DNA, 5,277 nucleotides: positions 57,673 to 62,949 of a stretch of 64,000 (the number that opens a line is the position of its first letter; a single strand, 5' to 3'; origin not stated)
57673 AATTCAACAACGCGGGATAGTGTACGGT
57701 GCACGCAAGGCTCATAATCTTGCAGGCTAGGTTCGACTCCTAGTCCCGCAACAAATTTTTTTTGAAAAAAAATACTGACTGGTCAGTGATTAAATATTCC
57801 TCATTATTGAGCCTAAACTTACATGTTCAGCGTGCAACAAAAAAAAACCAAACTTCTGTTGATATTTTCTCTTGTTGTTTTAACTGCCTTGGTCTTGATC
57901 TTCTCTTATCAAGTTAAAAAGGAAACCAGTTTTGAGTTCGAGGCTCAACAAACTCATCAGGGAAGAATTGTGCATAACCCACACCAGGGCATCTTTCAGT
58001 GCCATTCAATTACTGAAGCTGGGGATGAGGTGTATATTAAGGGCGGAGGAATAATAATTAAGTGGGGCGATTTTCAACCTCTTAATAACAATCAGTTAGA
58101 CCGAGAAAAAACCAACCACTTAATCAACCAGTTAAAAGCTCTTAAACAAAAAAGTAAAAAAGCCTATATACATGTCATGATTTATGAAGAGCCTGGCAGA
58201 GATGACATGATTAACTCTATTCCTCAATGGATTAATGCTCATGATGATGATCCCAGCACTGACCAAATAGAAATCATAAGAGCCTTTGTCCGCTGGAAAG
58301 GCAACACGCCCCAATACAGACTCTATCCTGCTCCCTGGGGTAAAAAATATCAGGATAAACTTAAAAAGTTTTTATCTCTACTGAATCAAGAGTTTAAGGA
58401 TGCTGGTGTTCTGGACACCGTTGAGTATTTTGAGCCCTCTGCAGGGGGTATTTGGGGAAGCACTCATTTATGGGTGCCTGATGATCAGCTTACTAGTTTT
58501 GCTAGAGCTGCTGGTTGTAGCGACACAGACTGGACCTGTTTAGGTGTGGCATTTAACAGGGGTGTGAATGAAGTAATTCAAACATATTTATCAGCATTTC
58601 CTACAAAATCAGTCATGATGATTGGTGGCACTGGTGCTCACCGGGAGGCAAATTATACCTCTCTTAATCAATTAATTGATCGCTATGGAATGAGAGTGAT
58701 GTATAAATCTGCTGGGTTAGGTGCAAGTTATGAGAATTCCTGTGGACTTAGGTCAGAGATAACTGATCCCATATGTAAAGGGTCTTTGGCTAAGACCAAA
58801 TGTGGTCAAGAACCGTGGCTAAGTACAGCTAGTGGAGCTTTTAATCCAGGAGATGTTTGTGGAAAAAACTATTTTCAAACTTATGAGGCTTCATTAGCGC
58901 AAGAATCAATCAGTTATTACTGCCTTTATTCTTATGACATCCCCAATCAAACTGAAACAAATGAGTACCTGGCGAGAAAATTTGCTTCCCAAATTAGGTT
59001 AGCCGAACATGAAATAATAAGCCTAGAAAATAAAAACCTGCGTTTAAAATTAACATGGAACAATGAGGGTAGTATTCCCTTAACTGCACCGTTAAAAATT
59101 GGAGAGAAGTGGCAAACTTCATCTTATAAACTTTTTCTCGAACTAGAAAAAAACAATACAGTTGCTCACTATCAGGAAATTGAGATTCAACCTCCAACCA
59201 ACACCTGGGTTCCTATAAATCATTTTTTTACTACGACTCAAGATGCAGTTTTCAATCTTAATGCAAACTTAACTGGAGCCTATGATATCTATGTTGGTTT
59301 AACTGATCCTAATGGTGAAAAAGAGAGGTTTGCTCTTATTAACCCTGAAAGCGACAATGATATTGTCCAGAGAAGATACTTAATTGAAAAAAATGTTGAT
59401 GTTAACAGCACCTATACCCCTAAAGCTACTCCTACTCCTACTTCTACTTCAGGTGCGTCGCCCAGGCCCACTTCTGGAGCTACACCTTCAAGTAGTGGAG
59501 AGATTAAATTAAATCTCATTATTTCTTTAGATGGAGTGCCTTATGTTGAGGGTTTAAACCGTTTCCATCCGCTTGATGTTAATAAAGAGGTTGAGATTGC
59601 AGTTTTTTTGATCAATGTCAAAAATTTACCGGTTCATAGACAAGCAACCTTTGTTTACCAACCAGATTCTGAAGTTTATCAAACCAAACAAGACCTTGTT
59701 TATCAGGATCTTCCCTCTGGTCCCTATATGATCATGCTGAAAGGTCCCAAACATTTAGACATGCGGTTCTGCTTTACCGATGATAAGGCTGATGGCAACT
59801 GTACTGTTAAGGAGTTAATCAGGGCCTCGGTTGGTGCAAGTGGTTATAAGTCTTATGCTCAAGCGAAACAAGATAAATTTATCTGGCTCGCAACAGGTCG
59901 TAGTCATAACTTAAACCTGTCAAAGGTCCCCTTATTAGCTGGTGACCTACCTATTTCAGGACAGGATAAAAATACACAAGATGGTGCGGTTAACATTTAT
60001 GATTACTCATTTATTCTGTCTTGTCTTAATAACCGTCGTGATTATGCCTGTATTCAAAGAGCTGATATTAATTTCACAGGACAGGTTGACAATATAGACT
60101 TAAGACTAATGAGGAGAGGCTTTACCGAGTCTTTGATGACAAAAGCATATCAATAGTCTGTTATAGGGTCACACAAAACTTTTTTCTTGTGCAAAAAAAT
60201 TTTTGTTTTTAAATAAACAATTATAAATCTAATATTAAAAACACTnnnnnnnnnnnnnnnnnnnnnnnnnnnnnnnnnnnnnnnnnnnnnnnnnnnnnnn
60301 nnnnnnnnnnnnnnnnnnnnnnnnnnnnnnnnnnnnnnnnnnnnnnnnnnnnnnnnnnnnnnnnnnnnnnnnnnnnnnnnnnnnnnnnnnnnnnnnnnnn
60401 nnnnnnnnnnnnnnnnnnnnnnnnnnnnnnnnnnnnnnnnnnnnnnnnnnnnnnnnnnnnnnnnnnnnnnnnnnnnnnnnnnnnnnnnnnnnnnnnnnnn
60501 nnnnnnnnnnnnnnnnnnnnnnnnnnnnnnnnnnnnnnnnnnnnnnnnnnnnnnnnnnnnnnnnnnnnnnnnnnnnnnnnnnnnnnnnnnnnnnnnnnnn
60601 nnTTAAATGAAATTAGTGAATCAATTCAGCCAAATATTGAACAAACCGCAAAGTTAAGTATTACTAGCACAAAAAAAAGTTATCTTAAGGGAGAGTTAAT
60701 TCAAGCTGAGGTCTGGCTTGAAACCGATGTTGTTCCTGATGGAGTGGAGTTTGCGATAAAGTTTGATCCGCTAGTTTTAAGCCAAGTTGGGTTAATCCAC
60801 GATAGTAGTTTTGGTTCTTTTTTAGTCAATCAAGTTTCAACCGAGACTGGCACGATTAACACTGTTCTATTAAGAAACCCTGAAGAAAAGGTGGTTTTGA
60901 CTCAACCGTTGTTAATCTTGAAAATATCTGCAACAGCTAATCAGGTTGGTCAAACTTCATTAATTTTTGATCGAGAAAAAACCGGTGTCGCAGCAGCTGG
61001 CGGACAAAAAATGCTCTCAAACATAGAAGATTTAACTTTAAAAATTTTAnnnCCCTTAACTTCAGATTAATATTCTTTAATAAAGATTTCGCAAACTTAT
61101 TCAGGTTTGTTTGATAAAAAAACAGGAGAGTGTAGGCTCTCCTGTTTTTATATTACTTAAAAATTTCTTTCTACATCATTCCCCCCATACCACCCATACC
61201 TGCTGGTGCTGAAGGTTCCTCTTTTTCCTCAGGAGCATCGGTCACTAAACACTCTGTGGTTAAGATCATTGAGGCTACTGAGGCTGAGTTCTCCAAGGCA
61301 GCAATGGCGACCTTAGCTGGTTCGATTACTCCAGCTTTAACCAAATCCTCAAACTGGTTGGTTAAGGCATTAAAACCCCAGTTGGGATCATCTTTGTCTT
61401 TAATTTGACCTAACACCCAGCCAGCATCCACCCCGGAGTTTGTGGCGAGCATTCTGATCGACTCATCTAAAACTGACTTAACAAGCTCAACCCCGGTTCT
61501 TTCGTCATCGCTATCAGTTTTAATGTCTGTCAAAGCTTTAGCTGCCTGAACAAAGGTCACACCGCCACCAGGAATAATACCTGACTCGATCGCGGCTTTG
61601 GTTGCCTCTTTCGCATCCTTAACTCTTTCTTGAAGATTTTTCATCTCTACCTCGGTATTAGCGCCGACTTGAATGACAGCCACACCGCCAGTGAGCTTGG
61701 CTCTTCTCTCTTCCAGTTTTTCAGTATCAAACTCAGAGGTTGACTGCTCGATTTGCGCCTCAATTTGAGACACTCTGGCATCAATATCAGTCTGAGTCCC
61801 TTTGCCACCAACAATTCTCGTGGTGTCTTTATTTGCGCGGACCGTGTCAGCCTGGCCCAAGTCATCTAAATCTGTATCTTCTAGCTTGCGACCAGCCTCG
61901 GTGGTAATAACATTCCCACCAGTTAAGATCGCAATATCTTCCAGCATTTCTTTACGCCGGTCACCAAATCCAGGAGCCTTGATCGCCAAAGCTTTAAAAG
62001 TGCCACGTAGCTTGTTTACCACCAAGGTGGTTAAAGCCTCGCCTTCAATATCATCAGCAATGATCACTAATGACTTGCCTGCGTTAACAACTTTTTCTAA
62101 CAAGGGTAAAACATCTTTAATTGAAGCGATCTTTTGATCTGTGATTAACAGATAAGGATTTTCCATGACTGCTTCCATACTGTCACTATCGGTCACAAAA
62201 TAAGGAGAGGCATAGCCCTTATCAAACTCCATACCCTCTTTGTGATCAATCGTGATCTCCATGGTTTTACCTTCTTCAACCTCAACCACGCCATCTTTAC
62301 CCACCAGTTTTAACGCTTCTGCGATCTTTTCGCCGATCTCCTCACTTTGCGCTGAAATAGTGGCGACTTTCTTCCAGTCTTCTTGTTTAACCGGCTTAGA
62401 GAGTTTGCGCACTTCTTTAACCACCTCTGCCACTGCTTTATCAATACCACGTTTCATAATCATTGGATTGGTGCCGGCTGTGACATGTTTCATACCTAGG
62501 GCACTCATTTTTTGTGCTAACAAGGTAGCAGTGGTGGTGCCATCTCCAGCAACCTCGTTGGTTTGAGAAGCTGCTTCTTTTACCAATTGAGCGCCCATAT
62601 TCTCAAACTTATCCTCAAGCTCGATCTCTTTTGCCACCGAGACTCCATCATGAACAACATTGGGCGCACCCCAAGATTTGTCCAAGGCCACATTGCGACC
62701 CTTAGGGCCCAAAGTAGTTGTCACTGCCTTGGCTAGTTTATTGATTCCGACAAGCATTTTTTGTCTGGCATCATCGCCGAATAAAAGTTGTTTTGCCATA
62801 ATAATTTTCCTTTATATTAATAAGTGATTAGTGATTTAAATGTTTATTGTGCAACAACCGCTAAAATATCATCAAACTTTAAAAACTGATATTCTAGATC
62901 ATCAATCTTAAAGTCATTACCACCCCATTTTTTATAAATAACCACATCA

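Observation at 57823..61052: Dockerin-like and cohesin-like modules on adjacent surface proteins (a second cohesin-like protein and a GH-A hydrolase lie at 47743-50259)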

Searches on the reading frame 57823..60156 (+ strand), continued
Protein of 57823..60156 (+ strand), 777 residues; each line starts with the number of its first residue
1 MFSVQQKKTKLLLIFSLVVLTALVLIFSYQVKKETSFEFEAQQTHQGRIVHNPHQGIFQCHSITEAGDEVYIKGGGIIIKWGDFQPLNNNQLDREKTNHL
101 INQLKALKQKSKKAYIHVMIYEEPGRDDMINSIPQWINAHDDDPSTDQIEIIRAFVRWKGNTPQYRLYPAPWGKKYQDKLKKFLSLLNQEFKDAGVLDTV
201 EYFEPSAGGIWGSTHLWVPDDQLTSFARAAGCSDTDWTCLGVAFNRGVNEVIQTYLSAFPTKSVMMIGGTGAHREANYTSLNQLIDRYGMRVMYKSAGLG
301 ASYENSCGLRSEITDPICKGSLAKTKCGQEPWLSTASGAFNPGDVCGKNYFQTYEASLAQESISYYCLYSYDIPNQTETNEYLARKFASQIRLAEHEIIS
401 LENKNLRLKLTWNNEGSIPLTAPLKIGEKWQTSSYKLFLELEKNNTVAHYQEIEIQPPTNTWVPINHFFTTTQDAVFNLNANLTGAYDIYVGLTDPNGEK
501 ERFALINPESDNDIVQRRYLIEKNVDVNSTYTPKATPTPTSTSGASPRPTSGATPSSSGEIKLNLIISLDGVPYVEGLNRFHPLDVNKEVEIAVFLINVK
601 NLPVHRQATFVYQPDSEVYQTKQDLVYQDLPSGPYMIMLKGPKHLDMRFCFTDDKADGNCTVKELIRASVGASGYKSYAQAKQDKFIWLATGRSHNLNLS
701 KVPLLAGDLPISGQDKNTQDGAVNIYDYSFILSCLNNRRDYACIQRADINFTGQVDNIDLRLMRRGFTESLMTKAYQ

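Call 51: search_protein_families(library=pfam, proteins=[P0051, P0049, P0036, P0032, P0033, P0041, P0043, L009:3472-7461:+, L010:1173-2714:+, L005:11258-12589:+], max_evalue=0.1)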
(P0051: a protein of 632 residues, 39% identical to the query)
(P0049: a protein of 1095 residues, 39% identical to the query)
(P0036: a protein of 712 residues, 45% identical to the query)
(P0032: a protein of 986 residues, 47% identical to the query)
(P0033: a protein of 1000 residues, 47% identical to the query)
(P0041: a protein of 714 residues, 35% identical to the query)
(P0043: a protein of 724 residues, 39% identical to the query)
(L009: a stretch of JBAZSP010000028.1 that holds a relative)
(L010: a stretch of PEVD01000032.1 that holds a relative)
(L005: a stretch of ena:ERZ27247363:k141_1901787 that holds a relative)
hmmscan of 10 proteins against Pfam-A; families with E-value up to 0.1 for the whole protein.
P0051 (632 aa): 3 families
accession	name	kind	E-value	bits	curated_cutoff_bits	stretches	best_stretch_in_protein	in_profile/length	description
PF16116.10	DUF4832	-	6.9e-08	32.9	29.2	1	350-497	73-203/216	Domain of unknown function (DUF4832)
PF00404.24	Dockerin_1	-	3.3e-06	27.6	22.9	1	582-626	2-50/57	Dockerin type I domain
PF15418.12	DUF4625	-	0.013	16.2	27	1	457-500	80-123/131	Domain of unknown function (DUF4625)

P0049 (1095 aa): 1 family
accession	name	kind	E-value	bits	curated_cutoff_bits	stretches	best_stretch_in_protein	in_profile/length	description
PF16116.10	DUF4832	-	0.001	19.3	29.2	1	835-984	90-203/216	Domain of unknown function (DUF4832)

P0036 (712 aa): 0 families

P0032 (986 aa): 3 families
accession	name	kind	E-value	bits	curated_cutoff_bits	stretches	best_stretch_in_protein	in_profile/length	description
PF00404.24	Dockerin_1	-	1.1e-06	29.1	22.9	1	931-981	2-55/57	Dockerin type I domain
PF16116.10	DUF4832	-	4.7e-05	23.7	29.2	1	383-532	90-203/216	Domain of unknown function (DUF4832)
PF15418.12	DUF4625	-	0.008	16.9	27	1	470-535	61-123/131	Domain of unknown function (DUF4625)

P0033 (1000 aa): 2 families
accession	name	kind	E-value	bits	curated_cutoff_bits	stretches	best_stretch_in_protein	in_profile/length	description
PF16116.10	DUF4832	-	0.00012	22.4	29.2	1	526-674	75-203/216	Domain of unknown function (DUF4832)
PF19027.5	DUF5752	-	0.035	13.9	23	1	253-315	135-194/208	Family of unknown function (DUF5752)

P0041 (714 aa): 2 families
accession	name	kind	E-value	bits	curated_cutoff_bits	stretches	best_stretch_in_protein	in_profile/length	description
PF00404.24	Dockerin_1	-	1.7e-05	25.4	22.9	1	651-702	1-52/57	Dockerin type I domain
PF18437.6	Nup54_C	-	0.038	14.3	26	0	162-187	7-27/39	Nup54 C-terminal interacting domain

P0043 (724 aa): 1 family
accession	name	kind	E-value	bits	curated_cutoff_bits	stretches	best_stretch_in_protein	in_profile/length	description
PF00404.24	Dockerin_1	-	0.00015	22.3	22.9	1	660-711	1-52/57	Dockerin type I domain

L009:3472-7461:+ (1330 aa): 4 families
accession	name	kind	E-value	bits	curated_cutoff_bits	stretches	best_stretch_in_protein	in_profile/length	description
PF02369.22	Big_1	-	0.00011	22.6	34.9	1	64-114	18-70/93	Bacterial Ig-like domain (group 1)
PF16116.10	DUF4832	-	0.016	15.4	29.2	1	1171-1301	87-203/216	Domain of unknown function (DUF4832)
PF15418.12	DUF4625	-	0.041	14.6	27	0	1271-1304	90-123/131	Domain of unknown function (DUF4625)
PF00404.24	Dockerin_1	-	0.051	14.2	22.9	0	738-788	2-51/57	Dockerin type I domain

L010:1173-2714:+ (514 aa): 2 families
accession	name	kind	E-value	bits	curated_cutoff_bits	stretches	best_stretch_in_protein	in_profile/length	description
PF00963.24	Cohesin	-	1.3e-05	25.8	24.1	1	59-170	17-132/139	Cohesin domain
PF00404.24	Dockerin_1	-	4.1e-05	24.1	22.9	1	456-506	3-56/57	Dockerin type I domain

L005:11258-12589:+ (444 aa): 2 families
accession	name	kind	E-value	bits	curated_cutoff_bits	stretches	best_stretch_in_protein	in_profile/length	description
PF00404.24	Dockerin_1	-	9.8e-07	29.3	22.9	1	390-437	6-56/57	Dockerin type I domain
PF00963.24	Cohesin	-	0.019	15.6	24.1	1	70-147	22-100/139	Cohesin domain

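Call 59: search_protein_families(library=pfam, proteins=[L005:11258-12589:+, L005:15616-17073:+, P0041, P0043], max_evalue=10)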
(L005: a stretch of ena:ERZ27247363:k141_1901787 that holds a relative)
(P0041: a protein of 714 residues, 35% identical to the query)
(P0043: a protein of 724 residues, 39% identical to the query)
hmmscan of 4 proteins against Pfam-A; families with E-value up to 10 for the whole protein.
L005:11258-12589:+ (444 aa): 4 families
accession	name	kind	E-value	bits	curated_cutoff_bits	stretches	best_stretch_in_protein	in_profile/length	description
PF00404.24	Dockerin_1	-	9.8e-07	29.3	22.9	1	390-437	6-56/57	Dockerin type I domain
PF00963.24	Cohesin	-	0.019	15.6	24.1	1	70-147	22-100/139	Cohesin domain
PF00989.32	PAS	-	0.1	13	22.6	1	43-86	9-50/113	PAS fold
PF13405.12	EF-hand_6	-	0.18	12.1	25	1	411-438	3-30/30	EF-hand domain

L005:15616-17073:+ (486 aa): 4 families
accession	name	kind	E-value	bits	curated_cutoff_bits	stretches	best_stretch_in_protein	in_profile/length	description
PF00404.24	Dockerin_1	-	3.9e-08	33.8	22.9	1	432-479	6-56/57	Dockerin type I domain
PF00963.24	Cohesin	-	0.00027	21.6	24.1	1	63-167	11-115/139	Cohesin domain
PF23608.1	Ig_ILCR1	-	0.031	14.8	27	1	319-386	27-97/114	ILCR1 Ig-like domain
PF02927.20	CelD_N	-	0.13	13.4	24.6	1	322-378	29-85/86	Cellulase N-terminal ig-like domain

P0041 (714 aa): 4 families
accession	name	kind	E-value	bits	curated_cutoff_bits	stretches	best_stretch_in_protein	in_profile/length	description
PF00404.24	Dockerin_1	-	1.7e-05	25.4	22.9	1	651-702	1-52/57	Dockerin type I domain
PF18437.6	Nup54_C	-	0.038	14.3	26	1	162-187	7-27/39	Nup54 C-terminal interacting domain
PF05751.16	FixH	-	0.11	13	23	1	563-630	76-143/150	FixH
PF21802.2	Cas3-like_C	-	0.21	12.1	27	1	626-687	29-89/96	CRISPR-associated Cas3 subtype I-F/YPEST-like, C-terminal domain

P0043 (724 aa): 1 family
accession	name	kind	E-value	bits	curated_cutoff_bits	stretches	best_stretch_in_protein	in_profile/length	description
PF00404.24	Dockerin_1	-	0.00015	22.3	22.9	1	660-711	1-52/57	Dockerin type I domain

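Call 78: search_protein_families(library=pfam, proteins=[L002:4241-6784:+, L005:12635-15607:+], max_evalue=0.01)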
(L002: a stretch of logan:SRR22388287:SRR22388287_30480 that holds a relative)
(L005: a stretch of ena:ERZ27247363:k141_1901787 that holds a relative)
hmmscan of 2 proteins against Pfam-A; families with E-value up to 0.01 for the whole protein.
L002:4241-6784:+ (848 aa): 0 families

L005:12635-15607:+ (991 aa): 1 family
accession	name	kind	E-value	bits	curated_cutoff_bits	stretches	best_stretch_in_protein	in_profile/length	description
PF13229.12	Beta_helix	-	4.4e-07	30.1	25.9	1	131-263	21-148/158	Right handed beta helix region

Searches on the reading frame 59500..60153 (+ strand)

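Call 59: search_protein_families(library=pfam, proteins=[window:59500-60153:+], max_evalue=10)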
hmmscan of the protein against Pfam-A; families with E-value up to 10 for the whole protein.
seq(218 aa): 3 families
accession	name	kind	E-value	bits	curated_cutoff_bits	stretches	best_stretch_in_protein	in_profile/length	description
PF00404.24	Dockerin_1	-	0.0001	22.8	22.9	1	160-206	6-54/57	Dockerin type I domain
PF19898.4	DUF6371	-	0.082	13.1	27.7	1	123-148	116-141/150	Domain of unknown function (DUF6371)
PF19194.5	DUF5869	-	0.19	12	25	1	42-106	51-114/159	Family of unknown function (DUF5869)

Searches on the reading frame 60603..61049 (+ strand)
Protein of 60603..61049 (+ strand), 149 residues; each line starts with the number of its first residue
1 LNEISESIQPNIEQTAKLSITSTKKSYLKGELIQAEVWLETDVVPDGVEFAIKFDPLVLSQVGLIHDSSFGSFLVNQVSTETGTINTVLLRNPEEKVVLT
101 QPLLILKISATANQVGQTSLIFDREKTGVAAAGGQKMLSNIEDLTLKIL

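Call 22: search_protein_representatives(protein=window:60603-61049:+)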
Query: 149 residues. Proteins with E-value up to 0.001 (for the whole library): 70; up to 1e-10: 30; up to 1e-30: 1. The best 70 are listed.
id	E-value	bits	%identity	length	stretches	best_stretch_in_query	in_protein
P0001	7.6e-86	301.0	100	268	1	1-149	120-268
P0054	1.7e-27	112.2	45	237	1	2-148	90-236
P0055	3.3e-24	101.6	43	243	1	13-148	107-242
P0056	3.7e-24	101.4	42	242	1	13-147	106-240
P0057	4.4e-23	97.9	41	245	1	10-148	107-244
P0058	2.2e-22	95.7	39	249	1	5-146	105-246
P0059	5.2e-22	94.5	39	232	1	5-148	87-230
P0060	5.7e-22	94.3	37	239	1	7-148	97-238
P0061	7.5e-22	94.0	41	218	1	10-147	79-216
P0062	1.9e-21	92.7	43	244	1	13-148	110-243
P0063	8.7e-21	90.5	36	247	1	9-148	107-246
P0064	2.4e-20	89.1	35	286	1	2-148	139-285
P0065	3.5e-20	88.5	38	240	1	6-147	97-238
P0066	3.3e-19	85.4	38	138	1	16-147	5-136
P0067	1.9e-18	82.9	37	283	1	8-146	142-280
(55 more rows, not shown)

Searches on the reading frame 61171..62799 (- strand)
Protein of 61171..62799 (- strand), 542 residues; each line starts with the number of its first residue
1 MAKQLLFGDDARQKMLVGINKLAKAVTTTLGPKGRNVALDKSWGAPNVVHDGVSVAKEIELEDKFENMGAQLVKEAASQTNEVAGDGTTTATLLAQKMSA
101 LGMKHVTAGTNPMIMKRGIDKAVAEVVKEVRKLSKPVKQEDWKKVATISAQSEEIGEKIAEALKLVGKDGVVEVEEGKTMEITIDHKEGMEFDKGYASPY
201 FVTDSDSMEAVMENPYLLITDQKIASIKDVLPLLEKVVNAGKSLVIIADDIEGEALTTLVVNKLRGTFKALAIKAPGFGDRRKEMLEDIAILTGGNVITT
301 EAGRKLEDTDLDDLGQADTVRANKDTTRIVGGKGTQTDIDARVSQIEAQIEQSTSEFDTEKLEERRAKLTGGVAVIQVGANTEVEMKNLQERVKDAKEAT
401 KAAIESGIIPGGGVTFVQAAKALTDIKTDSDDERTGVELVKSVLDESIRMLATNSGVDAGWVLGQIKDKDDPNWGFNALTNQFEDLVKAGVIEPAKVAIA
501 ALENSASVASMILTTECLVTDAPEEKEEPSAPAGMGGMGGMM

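Call 52: list_cluster_members(proteins=[window:61171-62799:-, window:57823-60156:+, window:60246-61052:+, window:47743-48423:-, window:48844-50259:+])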
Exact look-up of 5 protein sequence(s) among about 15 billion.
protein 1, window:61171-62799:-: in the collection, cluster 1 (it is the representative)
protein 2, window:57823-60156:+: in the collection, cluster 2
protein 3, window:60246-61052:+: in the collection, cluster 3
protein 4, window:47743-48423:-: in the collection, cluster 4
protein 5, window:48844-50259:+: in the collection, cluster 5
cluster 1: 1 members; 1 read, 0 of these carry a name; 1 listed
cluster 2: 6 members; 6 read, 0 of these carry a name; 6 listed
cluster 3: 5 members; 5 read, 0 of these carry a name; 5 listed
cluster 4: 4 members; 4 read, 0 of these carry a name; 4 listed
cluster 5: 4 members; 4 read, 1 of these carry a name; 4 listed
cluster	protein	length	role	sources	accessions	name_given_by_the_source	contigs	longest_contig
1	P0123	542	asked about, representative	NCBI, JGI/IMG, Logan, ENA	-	-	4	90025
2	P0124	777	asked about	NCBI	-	-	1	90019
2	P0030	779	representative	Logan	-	-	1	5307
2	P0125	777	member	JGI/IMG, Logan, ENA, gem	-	-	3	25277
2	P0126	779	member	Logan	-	-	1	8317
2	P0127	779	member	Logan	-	-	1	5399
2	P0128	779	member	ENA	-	-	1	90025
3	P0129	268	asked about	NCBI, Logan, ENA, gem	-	-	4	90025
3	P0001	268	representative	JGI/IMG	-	-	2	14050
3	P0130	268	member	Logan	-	-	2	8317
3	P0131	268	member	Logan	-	-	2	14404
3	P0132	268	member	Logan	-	-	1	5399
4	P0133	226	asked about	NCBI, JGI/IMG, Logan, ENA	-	-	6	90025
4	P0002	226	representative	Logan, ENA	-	-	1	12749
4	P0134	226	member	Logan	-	-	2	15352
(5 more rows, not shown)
